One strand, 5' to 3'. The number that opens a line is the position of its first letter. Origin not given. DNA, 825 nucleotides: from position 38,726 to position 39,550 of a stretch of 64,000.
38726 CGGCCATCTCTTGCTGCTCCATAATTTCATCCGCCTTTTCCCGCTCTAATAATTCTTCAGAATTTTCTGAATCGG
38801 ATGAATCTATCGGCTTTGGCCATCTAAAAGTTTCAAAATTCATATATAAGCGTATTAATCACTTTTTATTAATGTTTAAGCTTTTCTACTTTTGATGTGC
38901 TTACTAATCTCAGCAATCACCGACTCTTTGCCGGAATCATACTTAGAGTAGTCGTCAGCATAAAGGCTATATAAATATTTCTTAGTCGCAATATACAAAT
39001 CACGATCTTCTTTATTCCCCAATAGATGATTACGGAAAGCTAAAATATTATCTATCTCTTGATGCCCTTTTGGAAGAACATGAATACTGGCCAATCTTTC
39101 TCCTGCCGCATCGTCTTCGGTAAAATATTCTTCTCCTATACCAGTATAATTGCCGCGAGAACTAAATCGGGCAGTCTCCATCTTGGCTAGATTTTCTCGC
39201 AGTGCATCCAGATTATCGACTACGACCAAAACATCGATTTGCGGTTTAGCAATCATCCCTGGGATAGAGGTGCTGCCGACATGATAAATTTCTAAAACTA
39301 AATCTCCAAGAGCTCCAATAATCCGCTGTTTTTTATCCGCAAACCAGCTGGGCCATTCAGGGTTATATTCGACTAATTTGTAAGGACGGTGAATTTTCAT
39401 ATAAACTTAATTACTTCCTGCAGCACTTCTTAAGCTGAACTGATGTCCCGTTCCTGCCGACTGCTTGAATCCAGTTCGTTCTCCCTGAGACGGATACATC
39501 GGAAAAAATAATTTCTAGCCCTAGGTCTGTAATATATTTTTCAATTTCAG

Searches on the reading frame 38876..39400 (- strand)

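Call 41: search_protein_families(library=pfam, proteins=[window:38876-39400:-])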
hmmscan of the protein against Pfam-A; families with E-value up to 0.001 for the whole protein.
window:38876-39400:- (174 aa): 1 family
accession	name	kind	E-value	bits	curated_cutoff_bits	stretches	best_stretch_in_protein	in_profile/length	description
PF04229.20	GrpB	-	1.2e-37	129.9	25.5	1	8-167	3-158/159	GrpB protein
